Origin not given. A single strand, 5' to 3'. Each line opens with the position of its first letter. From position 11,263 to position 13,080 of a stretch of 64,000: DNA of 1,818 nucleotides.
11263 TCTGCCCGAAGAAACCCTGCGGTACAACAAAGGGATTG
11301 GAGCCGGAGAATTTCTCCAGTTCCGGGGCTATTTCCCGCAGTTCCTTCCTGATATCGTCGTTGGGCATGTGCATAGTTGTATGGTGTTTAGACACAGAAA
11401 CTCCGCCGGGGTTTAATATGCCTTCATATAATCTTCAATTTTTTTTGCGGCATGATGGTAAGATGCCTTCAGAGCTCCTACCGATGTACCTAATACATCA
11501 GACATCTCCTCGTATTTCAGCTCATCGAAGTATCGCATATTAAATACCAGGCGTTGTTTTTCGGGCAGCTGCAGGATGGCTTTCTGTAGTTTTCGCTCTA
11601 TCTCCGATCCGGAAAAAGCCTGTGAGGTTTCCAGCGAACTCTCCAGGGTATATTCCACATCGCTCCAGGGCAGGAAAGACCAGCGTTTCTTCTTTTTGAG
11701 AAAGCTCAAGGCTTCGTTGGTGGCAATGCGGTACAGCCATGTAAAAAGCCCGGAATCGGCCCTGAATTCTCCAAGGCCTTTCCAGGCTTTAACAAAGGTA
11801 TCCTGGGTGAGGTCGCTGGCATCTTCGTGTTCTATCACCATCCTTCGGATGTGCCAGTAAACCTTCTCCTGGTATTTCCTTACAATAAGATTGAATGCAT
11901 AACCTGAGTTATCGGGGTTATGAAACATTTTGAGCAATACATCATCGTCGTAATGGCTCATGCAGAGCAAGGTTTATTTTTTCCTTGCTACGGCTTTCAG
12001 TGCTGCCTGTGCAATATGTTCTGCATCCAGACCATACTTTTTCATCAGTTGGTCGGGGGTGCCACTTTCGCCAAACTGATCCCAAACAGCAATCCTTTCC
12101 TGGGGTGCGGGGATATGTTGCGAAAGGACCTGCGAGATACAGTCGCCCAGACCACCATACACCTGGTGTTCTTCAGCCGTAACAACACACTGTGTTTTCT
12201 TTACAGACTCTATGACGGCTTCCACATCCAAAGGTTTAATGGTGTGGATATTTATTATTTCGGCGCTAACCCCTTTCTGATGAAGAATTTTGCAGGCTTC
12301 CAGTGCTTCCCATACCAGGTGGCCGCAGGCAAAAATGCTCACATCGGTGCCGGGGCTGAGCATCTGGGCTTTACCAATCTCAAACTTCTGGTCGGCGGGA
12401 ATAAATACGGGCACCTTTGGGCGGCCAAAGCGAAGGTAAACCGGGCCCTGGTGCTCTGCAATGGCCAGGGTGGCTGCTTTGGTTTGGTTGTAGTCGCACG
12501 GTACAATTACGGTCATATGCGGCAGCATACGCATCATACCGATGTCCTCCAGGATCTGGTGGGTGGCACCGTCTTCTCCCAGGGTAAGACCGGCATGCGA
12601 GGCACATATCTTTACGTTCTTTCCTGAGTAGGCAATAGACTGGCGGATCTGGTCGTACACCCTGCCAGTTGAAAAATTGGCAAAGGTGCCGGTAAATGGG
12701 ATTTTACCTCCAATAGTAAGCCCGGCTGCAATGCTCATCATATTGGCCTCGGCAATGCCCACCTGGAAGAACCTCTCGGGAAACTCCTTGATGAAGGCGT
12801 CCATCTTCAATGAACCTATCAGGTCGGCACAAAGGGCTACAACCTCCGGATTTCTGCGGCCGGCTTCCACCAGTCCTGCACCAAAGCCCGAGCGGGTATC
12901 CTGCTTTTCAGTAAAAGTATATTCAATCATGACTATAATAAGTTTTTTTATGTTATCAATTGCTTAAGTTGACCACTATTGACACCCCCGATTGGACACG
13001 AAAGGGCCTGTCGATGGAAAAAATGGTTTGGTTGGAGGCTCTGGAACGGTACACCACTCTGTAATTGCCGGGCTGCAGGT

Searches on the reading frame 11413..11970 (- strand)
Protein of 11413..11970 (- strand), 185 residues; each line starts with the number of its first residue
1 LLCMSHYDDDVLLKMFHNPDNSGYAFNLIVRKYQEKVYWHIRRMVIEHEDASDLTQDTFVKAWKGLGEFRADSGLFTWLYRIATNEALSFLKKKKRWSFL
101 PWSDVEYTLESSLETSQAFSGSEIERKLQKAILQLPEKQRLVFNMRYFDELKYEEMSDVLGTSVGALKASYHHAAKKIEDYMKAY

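Call 28: search_protein_families(library=ncbifam, proteins=[window:11413-11970:-], max_evalue=0.00001)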
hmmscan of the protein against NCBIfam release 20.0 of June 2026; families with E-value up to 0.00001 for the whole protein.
window:11413-11970:- (185 aa): 76 families (the best 25 are shown)
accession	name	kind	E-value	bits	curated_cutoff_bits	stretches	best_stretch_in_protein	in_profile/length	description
TIGR02937.1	sigma70-ECF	superfamily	7.1e-31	107.1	42.9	1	25-181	2-164/165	sigma-70 family RNA polymerase sigma factor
NF008888.0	PRK11922.1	equivalog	3e-30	105.6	204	1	6-177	14-191/231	RNA polymerase sigma factor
TIGR02939.1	RpoE_Sigma70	equivalog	1.2e-29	103.7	236.15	1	24-182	20-186/190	RNA polymerase sigma factor RpoE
TIGR02985.1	Sig70_bacteroi1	subfamily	3.8e-27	95.5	126.4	1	25-179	2-159/162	RNA polymerase sigma-70 factor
NF007223.0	PRK09641.1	equivalog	3.4e-26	92.2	209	1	24-176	18-178/187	RNA polymerase sigma factor SigW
NF009166.1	PRK12513.1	equivalog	2.3e-25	89.4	206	1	5-182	5-186/193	RNA polymerase sigma factor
TIGR02948.1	SigW_bacill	equivalog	1e-24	87.6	243.1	1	24-176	18-178/187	RNA polymerase sigma factor SigW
NF058625.1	sigma_PG0214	equivalog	4e-24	85.2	130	1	25-183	5-162/170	GFO_1088 family ECF-type sigma factor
TIGR02989.1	Sig-70_gvs1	subfamily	4.4e-24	85.2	124.55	1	25-175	2-151/158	RNA polymerase sigma-70 factor, Rhodopirellula/Verrucomicrobium family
TIGR02950.1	SigM_subfam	subfamily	4.8e-24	85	147.95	1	29-181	5-157/159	RNA polymerase sigma factor, SigM family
NF004113.0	PRK05602.1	equivalog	7.3e-23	81.3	208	1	5-177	28-196/211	RNA polymerase sigma factor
NF007225.0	PRK09643.1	equivalog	2.4e-22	79.6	190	1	9-181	14-181/204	RNA polymerase sigma factor SigM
NF006089.0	PRK08241.1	subfamily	2.5e-22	79.4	240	1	23-98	21-96/343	RNA polymerase subunit sigma-70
NF006930.0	PRK09415.1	subfamily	7.3e-22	78.1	198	1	25-183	17-176/179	RNA polymerase factor sigma C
NF007216.0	PRK09638.1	equivalog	7.4e-22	78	194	1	24-182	18-174/180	RNA polymerase sigma factor SigY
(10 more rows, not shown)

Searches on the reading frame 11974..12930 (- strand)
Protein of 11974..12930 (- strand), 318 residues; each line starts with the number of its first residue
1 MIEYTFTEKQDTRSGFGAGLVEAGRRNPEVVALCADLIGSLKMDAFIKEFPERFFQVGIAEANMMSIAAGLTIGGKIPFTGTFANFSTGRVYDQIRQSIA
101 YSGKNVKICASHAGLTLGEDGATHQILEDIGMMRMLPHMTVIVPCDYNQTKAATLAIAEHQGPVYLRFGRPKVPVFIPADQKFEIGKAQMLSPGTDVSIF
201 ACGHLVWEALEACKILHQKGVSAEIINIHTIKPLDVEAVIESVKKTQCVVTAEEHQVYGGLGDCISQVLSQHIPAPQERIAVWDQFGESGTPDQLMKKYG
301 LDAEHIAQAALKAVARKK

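Call 74: find_encoding_contigs(protein=window:11974-12930:-, flank=10000, max_places=10)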
Protein window:11974-12930:- (318 aa): 19 contigs read that carry it; 10 places shown.
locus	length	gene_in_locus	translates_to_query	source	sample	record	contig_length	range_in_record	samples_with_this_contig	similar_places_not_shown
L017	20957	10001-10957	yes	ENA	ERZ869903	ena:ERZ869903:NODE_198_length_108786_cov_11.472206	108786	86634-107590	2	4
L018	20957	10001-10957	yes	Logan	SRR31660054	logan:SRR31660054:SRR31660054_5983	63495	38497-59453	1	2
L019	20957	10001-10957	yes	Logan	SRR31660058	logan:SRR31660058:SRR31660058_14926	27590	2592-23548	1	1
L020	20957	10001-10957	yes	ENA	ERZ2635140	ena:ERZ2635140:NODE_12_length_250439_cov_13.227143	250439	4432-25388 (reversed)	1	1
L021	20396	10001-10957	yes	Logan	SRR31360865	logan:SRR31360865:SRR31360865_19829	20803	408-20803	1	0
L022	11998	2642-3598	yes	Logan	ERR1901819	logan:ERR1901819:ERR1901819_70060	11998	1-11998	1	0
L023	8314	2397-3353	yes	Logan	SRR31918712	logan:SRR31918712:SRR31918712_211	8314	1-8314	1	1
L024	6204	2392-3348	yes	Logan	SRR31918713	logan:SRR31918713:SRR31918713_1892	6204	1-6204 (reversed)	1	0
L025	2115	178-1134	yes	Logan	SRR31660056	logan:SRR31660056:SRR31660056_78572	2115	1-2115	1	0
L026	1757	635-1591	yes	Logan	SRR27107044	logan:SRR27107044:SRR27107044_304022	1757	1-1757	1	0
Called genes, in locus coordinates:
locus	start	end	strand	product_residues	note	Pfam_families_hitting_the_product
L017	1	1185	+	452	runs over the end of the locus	PF01103:Omp85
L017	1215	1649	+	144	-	-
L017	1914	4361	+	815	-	PF06452:CBM9_1, PF19313:DUF5916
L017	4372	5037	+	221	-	PF00005:ABC_tran, PF02463:SMC_N (faint)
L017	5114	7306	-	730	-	PF12437:GSIII_N, PF00120:Gln-synt_C, PF18318:Gln-synt_C-ter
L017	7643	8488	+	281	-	PF00456:Transketolase_N, PF13292:DXP_synthase_N, PF09364:XFP_N, PF00676:E1_dh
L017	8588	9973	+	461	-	PF00092:VWA, PF13519:VWA_2 (weak)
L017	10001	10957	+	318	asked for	PF02779:Transket_pyr, PF02780:Transketolase_C, PF22613:Transketolase_C_1 (weak)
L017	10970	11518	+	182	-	PF04542:Sigma70_r2, PF08281:Sigma70_r4_2, PF04545:Sigma70_r4 (weak)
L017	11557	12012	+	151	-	-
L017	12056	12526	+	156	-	-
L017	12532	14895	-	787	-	PF00912:Transgly, PF28500:PBP_middle, PF00905:Transpeptidase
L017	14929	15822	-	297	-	PF00892:EamA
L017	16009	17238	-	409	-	PF05343:Peptidase_M42 (faint), PF01546:Peptidase_M20, PF07687:M20_dimer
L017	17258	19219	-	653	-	PF03169:OPT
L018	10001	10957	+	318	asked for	PF02779:Transket_pyr, PF02780:Transketolase_C, PF22613:Transketolase_C_1 (weak)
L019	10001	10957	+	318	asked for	PF02779:Transket_pyr, PF02780:Transketolase_C, PF22613:Transketolase_C_1 (weak)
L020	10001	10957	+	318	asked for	PF02779:Transket_pyr, PF02780:Transketolase_C, PF22613:Transketolase_C_1 (weak)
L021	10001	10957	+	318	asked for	PF02779:Transket_pyr, PF02780:Transketolase_C, PF22613:Transketolase_C_1 (weak)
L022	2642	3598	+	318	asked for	PF02779:Transket_pyr, PF02780:Transketolase_C, PF22613:Transketolase_C_1 (weak)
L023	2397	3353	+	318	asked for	PF02779:Transket_pyr, PF02780:Transketolase_C, PF22613:Transketolase_C_1 (weak)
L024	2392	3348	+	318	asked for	PF02779:Transket_pyr, PF02780:Transketolase_C, PF22613:Transketolase_C_1 (weak)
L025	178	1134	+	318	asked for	PF02779:Transket_pyr, PF02780:Transketolase_C, PF22613:Transketolase_C_1 (weak)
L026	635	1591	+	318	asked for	PF02779:Transket_pyr, PF02780:Transketolase_C, PF22613:Transketolase_C_1 (weak)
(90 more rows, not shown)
